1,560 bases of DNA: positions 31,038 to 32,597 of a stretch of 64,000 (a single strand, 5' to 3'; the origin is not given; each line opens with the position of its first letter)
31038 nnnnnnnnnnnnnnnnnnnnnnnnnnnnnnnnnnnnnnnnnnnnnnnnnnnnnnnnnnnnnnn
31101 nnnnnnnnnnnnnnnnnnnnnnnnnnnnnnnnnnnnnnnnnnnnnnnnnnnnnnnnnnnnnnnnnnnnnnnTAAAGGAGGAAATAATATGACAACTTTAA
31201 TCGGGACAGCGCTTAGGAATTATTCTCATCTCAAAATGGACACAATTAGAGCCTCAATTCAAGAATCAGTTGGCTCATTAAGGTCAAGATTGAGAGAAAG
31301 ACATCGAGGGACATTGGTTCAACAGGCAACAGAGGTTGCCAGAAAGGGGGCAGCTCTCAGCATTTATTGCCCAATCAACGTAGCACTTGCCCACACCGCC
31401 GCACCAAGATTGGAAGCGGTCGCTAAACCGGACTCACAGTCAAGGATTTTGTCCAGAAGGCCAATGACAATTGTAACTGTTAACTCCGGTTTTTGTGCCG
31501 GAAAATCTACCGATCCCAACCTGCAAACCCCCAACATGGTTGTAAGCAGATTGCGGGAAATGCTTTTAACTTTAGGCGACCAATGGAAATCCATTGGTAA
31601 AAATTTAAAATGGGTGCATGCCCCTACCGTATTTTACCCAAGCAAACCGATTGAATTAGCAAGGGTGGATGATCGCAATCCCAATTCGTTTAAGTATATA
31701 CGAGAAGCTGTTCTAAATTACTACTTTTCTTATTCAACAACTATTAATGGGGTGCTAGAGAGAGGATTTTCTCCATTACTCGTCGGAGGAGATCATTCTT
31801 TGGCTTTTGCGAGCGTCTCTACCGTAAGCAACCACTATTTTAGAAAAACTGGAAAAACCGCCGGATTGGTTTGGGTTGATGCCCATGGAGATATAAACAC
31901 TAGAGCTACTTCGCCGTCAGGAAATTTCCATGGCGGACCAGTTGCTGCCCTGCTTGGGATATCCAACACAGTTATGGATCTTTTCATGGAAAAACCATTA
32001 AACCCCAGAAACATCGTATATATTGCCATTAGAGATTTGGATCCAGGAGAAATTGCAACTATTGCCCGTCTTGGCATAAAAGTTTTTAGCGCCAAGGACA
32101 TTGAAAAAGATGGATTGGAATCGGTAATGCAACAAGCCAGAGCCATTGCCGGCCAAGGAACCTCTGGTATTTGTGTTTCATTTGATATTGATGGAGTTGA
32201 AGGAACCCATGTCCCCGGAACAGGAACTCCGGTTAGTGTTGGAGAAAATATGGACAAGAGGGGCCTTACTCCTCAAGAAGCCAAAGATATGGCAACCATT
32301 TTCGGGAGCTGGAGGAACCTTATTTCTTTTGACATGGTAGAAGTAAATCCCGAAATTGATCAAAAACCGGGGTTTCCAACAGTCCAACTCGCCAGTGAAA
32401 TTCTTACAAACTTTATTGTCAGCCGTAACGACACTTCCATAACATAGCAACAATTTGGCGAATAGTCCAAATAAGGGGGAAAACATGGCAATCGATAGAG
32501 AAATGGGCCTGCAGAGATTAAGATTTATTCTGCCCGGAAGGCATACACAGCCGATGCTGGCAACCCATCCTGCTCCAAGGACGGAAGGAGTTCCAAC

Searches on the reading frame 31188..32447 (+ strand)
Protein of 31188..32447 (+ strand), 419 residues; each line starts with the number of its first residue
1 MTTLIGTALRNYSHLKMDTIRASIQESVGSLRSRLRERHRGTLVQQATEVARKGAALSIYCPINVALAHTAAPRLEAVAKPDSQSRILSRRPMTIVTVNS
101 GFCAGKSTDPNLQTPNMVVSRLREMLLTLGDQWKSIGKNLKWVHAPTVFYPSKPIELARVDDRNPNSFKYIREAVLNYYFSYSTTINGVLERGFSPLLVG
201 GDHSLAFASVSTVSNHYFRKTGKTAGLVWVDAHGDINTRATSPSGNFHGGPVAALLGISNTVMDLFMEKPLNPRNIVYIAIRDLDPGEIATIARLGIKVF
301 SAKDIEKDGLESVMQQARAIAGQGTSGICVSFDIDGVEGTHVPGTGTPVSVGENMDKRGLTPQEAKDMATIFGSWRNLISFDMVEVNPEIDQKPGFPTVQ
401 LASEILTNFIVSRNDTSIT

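Call 3: search_protein_families(library=pfam, proteins=[window:31188-32447:+], max_evalue=0.01)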
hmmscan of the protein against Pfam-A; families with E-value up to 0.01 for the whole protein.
window:31188-32447:+ (419 aa): 1 family
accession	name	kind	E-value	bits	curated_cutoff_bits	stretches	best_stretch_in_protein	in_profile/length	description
PF00491.26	Arginase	-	9.6e-48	163.5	22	1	181-408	72-276/280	Arginase family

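Call 4: search_protein_families(library=ncbifam, proteins=[window:31188-32447:+], max_evalue=0.01)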
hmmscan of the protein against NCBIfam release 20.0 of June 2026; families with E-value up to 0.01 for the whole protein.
window:31188-32447:+ (419 aa): 4 families
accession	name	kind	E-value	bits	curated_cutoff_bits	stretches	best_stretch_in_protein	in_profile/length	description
TIGR01229.1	rocF_arginase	equivalog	6.5e-50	170.2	227.6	1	173-408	63-293/300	arginase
NF002564.0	PRK02190.1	subfamily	2.7e-16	59.6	302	1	184-393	107-283/307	agmatinase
TIGR01230.1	agmatinase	equivalog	1.3e-15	57.8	174.3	1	185-399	85-266/275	agmatinase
TIGR01227.1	hutG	equivalog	2.3e-14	53.3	229.15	1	182-409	100-305/307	formimidoylglutamase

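Call 7: find_encoding_contigs(protein=window:31188-32447:+, flank=10000, max_places=6)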
Protein window:31188-32447:+ (419 aa): 2 contigs read that carry it; 1 place shown.
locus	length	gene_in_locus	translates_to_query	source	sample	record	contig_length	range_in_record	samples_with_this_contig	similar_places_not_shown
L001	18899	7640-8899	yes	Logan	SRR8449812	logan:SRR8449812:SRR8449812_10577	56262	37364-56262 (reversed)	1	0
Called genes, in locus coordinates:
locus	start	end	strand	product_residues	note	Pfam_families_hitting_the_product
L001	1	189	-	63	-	?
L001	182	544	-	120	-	PF01250:Ribosomal_S6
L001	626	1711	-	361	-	PF01926:MMR_HSR1, PF02421:FeoB_N, PF06071:YchF-GTPase_C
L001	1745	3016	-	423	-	-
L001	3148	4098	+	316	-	PF00753:Lactamase_B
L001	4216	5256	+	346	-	PF03781:FGE-sulfatase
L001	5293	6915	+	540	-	PF01546:Peptidase_M20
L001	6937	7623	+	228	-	PF00805:Pentapeptide (weak)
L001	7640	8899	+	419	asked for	PF00491:Arginase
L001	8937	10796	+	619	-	PF03485:Arg_tRNA_synt_N, PF00750:tRNA-synt_1d (weak), PF05746:DALR_1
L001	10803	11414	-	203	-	PF01914:MarC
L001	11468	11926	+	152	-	PF04074:DUF386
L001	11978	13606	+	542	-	PF02518:HATPase_c, PF13589:HATPase_c_3, PF01119:DNA_mis_repair, PF08676:MutL_C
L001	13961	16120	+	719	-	PF01751:Toprim, PF01131:Topoisom_bac, PF01396:Zn_ribbon_Top1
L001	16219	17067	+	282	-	PF02569:Pantoate_ligase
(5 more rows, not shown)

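Call 8: find_homologous_proteins(query=window:31188-32447:+, max_evalue=0.00001)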
Query window:31188-32447:+ (419 aa): 3044 proteins with E <= 0.00001 among 8000 candidates; the best 120 are listed.
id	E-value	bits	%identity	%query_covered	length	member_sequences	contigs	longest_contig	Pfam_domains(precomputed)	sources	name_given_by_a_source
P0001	7.1e-278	939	100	100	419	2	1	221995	PF00491.27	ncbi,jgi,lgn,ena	ncbi:MAG: arginase family protein [Candidatus Margulisiibacteriota bacterium]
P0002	7.5e-64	234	42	73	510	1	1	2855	PF00491.27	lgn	-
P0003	9.7e-59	218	40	77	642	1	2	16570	PF00491.27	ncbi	-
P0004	4.0e-48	183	40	60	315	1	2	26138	PF00491.27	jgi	jgi:arginase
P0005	6.3e-45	172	41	57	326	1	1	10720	PF00491.27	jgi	jgi:arginase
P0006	6.8e-45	172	43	54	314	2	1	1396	PF00491.27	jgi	jgi:arginase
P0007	8.8e-45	172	40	65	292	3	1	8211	PF00491.27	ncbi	-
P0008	2.1e-44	170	44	47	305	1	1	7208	PF00491.27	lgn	-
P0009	9.3e-44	168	37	77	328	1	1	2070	PF00491.27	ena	-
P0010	1.0e-43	168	39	66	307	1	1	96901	PF00491.27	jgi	jgi:arginase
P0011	1.2e-43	168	39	57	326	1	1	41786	PF00491.27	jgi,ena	jgi:arginase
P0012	1.3e-43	168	40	65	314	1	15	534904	PF00491.27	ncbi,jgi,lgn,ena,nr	ncbi:arginase [bacterium]|jgi:arginase|nr:arginase [bacterium]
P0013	1.3e-43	168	40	57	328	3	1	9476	PF00491.27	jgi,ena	-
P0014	2.7e-43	167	40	62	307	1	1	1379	PF00491.27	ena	-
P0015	2.9e-43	167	39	57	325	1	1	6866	PF00491.27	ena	-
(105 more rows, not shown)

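Call 9: find_encoding_contigs(protein=P0003, flank=10000, max_places=4)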
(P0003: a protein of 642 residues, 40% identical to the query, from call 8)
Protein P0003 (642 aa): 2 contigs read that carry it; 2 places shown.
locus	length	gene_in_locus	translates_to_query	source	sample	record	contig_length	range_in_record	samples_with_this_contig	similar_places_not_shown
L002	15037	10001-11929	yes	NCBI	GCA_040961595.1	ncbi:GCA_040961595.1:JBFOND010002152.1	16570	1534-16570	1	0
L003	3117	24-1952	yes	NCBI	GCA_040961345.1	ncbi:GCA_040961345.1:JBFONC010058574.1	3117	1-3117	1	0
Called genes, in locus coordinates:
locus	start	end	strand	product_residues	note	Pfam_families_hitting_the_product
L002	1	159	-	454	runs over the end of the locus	PF11638:DnaA_N, PF00308:Bac_DnaA, PF03969:AFG1_ATPase (faint), PF01695:IstB_IS21, PF08299:Bac_DnaA_C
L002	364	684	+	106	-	PF00825:Ribonuclease_P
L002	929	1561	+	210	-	PF02096:60KD_IMP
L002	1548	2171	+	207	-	PF14804:Jag_N, PF13083:KH_KhpA-B, PF07650:KH_2 (weak), PF01424:R3H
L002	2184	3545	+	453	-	PF10396:TrmE_N, PF12631:MnmE_helical, PF01926:MMR_HSR1, PF02421:FeoB_N, PF04548:AIG1 (weak)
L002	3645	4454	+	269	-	PF00763:THF_DHG_CYH, PF02882:THF_DHG_CYH_C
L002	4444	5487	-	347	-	PF02163:Peptidase_M50, PF00595:PDZ (weak), PF13180:PDZ_2 (weak), PF17820:PDZ_6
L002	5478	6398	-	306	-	PF01113:DapB_N (faint), PF01408:GFO_IDH_MocA, PF22725:GFO_IDH_MocA_C3 (weak)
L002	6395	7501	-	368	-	PF00155:Aminotran_1_2, PF01041:DegT_DnrJ_EryC1, PF01212:Beta_elim_lyase (weak)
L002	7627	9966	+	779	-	PF13302:Acetyltransf_3, PF00583:Acetyltransf_1, PF03485:Arg_tRNA_synt_N, PF00750:tRNA-synt_1d (weak), PF00133:tRNA-synt_1 (faint), PF05746:DALR_1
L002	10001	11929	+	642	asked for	PF00491:Arginase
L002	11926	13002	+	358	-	PF03313:SDH_alpha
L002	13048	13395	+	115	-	-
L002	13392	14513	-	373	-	PF02684:LpxB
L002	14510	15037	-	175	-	?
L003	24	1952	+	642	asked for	PF00491:Arginase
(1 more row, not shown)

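Call 10: find_encoding_contigs(protein=P0002, flank=10000, max_places=4)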
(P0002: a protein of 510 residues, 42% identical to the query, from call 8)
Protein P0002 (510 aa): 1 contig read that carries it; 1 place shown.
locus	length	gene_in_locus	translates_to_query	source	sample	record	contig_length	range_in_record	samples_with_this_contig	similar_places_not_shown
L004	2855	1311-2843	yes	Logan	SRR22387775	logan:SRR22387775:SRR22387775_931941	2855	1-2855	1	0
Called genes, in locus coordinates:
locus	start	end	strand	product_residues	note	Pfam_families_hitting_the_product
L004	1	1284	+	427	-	?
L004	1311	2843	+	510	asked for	PF00491:Arginase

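Call 11: search_protein_families(library=pfam, proteins=[L004:1-1284:+, P0002, P0003, L002:7627-9966:+, L002:13048-13395:+], max_evalue=0.01)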
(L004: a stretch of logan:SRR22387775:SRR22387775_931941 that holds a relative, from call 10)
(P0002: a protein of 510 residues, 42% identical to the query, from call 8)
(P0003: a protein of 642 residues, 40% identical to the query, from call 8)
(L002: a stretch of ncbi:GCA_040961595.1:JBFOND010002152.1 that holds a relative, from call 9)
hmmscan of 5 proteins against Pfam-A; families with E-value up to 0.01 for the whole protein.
L004:1-1284:+ (427 aa): 4 families
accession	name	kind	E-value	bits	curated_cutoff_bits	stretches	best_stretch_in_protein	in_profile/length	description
PF05746.21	DALR_1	-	2.5e-30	105.4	22.3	1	295-416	1-117/117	DALR anticodon binding domain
PF00750.26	tRNA-synt_1d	-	3.4e-13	49.7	23.3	2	3-44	34-75/349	tRNA synthetases class I (R), catalytic domain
PF00133.28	tRNA-synt_1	-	5.4e-06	25.8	22.7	1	199-278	336-413/414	tRNA synthetases class I (I, L, M and V)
PF09334.17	tRNA-synt_1g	-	0.00032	20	20.1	0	236-269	323-356/391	tRNA synthetases class I (M)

P0002 (510 aa): 1 family
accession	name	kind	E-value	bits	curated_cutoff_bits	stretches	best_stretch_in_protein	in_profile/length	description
PF00491.26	Arginase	-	2.1e-56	191.9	22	1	278-502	69-277/280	Arginase family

P0003 (642 aa): 2 families
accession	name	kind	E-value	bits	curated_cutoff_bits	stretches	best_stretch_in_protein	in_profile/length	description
PF00491.26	Arginase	-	4.5e-54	184.2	22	1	275-492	72-276/280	Arginase family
PF13516.12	LRR_6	-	0.0029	18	23.4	0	583-600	7-24/24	Leucine Rich repeat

L002:7627-9966:+ (779 aa): 11 families
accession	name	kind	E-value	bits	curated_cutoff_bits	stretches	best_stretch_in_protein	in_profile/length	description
PF05746.21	DALR_1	-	1.7e-26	93.1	22.3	1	652-775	2-117/117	DALR anticodon binding domain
PF13302.13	Acetyltransf_3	-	1.8e-14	55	25.4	1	26-159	3-135/138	Acetyltransferase (GNAT) domain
PF00750.26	tRNA-synt_1d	-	4e-12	46.2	23.3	2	345-397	21-73/349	tRNA synthetases class I (R), catalytic domain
PF00583.31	Acetyltransf_1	-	5.6e-11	43.2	20.7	1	79-150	34-105/116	Acetyltransferase (GNAT) family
PF03485.21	Arg_tRNA_synt_N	-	7.6e-11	42.9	21.5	1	242-319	10-85/85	Arginyl tRNA synthetase N terminal domain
PF00133.28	tRNA-synt_1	-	5.9e-07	29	22.7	0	354-483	33-159/414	tRNA synthetases class I (I, L, M and V)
PF13508.13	Acetyltransf_7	-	0.0015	19.3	27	1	79-137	4-61/84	Acetyltransferase (GNAT) domain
PF01406.26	tRNA-synt_1e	-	0.0016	18.3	27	0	594-634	251-291/301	tRNA synthetases class I (C) catalytic domain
PF09334.17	tRNA-synt_1g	-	0.0036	16.6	20.1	0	593-626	324-357/391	tRNA synthetases class I (M)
PF01921.24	tRNA-synt_1f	-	0.0059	16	27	0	589-645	277-331/360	tRNA synthetases class I (K)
PF13673.13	Acetyltransf_10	-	0.0097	16.3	23.6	0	76-131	29-79/128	Acetyltransferase (GNAT) domain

L002:13048-13395:+ (115 aa): 0 families

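Call 34: search_solved_structures(query=window:31188-32447:+, max_evalue=1e-10, show_alignments=2)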
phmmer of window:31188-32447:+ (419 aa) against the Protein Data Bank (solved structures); distinct sequences matched with E-value up to 1e-10: 46.
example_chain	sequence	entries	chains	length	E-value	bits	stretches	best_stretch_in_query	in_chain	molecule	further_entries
1cev_A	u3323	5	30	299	6.5e-39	137.4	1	176-400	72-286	PROTEIN (ARGINASE)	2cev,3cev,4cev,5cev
6nbk_A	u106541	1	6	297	1.1e-35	126.7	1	183-394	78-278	Arginase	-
6dkt_A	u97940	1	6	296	4.7e-34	121.4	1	175-406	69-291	Arginase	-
6nfp_A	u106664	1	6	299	4.9e-34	121.4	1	175-406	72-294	Arginase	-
2ef4_A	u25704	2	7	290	7e-33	117.5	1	153-394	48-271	Arginase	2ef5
2eiv_A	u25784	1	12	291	7.1e-33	117.5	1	153-394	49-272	Arginase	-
4hww_A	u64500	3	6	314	2.5e-31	112.4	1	189-397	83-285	Arginase-1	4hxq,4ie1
1wvb_A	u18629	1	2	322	2.7e-31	112.3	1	189-397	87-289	Arginase 1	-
1wva_A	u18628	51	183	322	2.7e-31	112.3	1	189-397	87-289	Arginase 1 | Arginase-1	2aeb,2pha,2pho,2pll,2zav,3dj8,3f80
6q92_A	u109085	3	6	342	3.2e-31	112.1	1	189-397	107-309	Arginase-1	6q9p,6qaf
4ity_A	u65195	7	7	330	3.2e-31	112.1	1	185-390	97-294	Arginase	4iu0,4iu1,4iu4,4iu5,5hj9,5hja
3e6v_A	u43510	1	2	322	1.3e-30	110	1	189-397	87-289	Arginase-1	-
3e6k_A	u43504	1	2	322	3.5e-30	108.6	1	189-397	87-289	Arginase-1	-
1t4p_A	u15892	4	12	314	4.6e-30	108.3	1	182-397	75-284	Arginase 1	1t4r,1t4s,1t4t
3e8q_A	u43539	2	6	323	5e-30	108.2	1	182-397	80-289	Arginase-1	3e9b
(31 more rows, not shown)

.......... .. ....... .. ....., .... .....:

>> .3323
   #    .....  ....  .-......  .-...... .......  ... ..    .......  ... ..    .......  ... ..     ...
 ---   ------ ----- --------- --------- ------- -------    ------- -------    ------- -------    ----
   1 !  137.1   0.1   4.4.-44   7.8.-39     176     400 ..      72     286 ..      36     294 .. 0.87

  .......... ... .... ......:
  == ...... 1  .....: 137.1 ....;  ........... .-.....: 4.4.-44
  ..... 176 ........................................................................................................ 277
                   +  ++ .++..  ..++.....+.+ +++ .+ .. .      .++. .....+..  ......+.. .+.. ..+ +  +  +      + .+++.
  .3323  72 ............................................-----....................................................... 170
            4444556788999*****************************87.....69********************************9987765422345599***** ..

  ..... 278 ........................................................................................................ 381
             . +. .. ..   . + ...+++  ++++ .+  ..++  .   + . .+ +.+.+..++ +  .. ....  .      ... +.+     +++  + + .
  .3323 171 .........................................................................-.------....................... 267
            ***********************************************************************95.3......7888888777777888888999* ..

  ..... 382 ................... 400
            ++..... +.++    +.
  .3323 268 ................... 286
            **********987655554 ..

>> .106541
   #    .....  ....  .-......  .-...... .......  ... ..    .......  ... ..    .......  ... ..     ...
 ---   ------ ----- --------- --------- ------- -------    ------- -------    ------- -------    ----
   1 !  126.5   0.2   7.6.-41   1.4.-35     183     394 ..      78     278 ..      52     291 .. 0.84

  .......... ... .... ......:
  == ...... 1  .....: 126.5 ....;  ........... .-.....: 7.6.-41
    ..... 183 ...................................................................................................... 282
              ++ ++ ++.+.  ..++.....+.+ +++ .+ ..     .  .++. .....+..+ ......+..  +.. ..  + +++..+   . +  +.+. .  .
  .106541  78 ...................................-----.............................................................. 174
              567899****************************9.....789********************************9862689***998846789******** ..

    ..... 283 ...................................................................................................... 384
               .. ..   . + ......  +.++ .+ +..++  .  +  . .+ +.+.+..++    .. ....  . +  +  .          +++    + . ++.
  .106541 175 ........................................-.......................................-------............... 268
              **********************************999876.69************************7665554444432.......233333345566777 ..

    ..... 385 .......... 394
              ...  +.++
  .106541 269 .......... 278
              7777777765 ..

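Call 53: find_related_loci(query=A4, collection=metagenome_contigs, flank=10000)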
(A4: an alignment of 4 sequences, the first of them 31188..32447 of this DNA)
Query A4 (419 aa) in metagenome_contigs; peptide patterns used: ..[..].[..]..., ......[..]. (x = any residue, [..] = any of these).
600 stretches matched a pattern (row limit reached: there are more); 571 encode a relative of the query (tblastn E <= 1e-3); the best 80 are kept; 80 distinct loci.
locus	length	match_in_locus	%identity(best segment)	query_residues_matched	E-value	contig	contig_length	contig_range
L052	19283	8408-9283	41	90-391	8e-68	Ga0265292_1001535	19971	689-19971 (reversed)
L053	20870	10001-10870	35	73-392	5e-49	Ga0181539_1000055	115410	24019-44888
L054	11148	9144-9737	45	190-392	5e-49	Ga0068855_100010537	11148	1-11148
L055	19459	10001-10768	38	117-392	4e-48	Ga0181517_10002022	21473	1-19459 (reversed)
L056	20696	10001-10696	41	155-392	9e-48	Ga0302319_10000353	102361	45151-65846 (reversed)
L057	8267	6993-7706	40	161-405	5e-48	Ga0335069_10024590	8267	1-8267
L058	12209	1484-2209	42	167-413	1e-47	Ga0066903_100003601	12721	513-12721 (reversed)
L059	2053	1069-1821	40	136-393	2e-48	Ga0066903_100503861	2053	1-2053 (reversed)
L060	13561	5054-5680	45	190-405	5e-47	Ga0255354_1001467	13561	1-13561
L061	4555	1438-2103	41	164-392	6e-47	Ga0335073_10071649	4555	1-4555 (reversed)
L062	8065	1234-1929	40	155-392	7e-47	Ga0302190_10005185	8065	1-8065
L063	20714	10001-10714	43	169-411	6e-47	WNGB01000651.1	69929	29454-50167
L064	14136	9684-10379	40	155-392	8e-47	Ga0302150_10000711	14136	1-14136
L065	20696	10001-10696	40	155-392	8e-47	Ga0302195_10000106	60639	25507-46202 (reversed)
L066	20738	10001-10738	39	154-408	2e-46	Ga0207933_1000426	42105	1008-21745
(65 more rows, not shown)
